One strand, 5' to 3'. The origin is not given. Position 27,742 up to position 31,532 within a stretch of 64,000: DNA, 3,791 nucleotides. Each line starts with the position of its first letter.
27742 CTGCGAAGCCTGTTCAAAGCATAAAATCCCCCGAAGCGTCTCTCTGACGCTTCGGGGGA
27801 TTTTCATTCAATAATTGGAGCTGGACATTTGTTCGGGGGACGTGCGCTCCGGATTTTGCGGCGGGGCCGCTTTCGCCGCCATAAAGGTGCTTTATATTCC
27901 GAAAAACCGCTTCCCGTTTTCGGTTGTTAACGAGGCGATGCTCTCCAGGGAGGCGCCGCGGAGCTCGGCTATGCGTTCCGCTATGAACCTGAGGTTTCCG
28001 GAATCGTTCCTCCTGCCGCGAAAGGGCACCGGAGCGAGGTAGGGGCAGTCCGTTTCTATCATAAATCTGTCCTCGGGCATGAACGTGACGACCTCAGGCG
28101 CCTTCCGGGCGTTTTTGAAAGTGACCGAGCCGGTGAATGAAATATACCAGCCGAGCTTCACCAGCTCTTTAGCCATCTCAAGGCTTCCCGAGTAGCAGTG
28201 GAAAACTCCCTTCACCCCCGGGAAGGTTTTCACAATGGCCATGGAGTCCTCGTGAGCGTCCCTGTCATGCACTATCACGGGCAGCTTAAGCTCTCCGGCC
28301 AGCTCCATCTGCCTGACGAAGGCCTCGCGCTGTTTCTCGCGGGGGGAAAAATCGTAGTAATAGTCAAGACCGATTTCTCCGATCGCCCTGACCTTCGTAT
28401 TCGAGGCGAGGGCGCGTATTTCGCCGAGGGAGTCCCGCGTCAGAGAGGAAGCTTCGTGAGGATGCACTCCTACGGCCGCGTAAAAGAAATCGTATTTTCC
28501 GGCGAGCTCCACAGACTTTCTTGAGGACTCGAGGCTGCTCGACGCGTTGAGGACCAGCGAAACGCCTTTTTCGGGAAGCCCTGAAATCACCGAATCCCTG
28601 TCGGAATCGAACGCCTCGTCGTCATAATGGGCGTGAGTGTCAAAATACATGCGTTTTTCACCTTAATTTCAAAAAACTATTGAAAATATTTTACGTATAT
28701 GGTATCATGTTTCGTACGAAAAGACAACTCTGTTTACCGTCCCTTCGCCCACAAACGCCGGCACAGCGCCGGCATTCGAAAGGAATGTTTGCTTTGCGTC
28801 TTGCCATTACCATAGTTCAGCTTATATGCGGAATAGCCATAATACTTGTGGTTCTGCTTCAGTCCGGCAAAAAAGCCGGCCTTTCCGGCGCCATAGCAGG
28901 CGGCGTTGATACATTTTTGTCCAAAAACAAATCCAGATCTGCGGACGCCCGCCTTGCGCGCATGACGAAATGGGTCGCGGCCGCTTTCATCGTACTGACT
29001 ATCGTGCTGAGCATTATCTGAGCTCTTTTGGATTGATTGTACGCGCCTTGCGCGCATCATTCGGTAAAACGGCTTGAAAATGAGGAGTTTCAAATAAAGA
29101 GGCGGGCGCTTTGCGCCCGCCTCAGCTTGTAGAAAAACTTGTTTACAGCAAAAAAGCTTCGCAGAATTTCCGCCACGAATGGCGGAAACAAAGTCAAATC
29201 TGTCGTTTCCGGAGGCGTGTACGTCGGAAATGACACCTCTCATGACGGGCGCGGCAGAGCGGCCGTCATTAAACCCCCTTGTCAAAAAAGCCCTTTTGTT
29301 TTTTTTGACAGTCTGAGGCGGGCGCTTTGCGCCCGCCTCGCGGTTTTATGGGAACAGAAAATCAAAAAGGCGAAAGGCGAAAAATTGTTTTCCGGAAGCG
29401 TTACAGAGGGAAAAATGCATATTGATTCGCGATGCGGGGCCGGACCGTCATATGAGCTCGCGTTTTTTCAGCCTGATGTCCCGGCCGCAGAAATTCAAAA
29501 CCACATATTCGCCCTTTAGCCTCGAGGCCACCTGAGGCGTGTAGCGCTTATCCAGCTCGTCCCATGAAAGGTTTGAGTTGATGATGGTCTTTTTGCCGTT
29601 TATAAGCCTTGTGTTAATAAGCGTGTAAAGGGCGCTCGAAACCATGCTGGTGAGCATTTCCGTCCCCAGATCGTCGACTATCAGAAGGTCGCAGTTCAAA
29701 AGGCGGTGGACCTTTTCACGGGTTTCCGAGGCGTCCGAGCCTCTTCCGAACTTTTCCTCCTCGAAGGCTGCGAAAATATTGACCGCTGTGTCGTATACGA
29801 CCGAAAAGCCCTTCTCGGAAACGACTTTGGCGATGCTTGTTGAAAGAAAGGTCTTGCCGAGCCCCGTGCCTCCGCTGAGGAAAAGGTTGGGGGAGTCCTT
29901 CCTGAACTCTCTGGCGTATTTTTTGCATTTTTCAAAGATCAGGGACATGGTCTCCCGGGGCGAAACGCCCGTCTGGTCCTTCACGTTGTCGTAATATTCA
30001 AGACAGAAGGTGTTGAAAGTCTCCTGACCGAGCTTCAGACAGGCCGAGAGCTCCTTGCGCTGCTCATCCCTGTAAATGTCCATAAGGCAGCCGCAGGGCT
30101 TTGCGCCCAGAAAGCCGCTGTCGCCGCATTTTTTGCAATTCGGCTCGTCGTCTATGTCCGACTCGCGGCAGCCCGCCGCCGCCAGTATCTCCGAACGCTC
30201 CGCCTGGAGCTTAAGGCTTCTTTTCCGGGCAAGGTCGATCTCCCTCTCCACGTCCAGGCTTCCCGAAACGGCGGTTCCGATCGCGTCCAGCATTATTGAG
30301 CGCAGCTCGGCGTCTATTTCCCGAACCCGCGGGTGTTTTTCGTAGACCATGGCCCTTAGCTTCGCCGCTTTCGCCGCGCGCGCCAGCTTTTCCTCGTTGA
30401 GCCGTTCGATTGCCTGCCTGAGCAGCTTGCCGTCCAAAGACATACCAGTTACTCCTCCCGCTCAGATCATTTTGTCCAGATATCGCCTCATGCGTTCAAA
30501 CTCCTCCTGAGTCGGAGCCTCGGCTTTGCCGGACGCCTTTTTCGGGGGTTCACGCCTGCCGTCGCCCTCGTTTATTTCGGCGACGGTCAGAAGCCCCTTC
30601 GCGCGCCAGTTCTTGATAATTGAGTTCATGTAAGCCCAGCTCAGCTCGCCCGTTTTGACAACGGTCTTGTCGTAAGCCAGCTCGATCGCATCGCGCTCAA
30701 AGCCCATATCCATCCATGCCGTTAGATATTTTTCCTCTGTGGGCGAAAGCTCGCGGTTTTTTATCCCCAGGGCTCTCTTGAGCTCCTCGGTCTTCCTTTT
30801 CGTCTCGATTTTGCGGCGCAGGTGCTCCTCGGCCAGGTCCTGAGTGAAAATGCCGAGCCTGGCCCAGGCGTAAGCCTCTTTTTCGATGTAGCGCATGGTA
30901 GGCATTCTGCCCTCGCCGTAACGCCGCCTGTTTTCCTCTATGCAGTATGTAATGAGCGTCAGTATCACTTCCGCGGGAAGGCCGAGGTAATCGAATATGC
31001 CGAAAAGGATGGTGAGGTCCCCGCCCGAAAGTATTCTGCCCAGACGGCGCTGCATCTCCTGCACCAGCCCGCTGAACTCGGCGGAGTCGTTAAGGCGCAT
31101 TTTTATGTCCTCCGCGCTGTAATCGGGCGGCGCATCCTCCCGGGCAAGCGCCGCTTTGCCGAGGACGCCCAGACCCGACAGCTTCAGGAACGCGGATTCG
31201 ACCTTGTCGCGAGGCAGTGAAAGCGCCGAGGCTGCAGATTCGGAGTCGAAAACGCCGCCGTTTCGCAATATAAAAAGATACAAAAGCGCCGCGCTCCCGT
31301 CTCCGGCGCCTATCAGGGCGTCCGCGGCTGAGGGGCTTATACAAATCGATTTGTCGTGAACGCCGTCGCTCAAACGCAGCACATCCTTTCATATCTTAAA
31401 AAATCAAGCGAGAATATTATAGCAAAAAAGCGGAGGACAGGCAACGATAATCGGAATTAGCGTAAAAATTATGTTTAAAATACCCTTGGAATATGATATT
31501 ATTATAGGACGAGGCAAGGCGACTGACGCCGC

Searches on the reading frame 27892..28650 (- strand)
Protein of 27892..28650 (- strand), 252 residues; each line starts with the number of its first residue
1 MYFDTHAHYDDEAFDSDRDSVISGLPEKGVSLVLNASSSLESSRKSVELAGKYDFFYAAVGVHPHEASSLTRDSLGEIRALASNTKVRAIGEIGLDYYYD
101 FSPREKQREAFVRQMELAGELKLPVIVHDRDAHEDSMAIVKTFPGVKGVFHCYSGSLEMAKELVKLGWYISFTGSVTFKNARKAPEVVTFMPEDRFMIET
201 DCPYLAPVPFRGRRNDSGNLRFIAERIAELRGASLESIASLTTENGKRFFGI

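Call 7: search_protein_families(library=pfam, proteins=[window:27892-28650:-])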
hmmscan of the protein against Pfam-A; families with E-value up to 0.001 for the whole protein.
window:27892-28650:- (252 aa): 1 family
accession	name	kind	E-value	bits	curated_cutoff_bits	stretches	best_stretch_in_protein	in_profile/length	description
PF01026.27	TatD_DNase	-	5.8e-84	281.9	27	1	3-251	1-253/253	TatD related DNase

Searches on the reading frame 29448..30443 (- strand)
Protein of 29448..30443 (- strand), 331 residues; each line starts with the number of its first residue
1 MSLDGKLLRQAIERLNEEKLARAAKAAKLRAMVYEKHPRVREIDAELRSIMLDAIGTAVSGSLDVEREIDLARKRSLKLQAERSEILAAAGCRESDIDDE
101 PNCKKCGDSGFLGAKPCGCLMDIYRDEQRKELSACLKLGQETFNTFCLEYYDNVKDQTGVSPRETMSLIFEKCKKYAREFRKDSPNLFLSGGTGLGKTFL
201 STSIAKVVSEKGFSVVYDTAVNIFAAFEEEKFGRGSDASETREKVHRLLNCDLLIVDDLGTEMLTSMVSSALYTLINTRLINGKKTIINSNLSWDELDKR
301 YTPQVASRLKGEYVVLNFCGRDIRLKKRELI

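Call 7: search_protein_families(library=pfam, proteins=[window:29448-30443:-])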
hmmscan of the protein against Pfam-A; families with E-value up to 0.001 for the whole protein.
window:29448-30443:- (331 aa): 2 families
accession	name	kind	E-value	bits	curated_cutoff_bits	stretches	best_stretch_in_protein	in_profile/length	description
PF01695.23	IstB_IS21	-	1.8e-15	57.6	24.1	1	178-326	86-233/238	IstB-like ATP binding protein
PF00308.24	Bac_DnaA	-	4.5e-07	30.6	23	1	184-309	34-155/162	Bacterial DnaA ATPAse domain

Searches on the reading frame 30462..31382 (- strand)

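Call 7: search_protein_families(library=pfam, proteins=[window:30462-31382:-])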
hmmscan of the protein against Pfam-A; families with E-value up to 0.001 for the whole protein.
window:30462-31382:- (306 aa): 1 family
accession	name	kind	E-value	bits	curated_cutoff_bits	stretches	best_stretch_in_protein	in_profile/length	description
PF07261.16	DnaB_2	-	2.7e-31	107.5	22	2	108-187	2-73/74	Replication initiation and membrane attachment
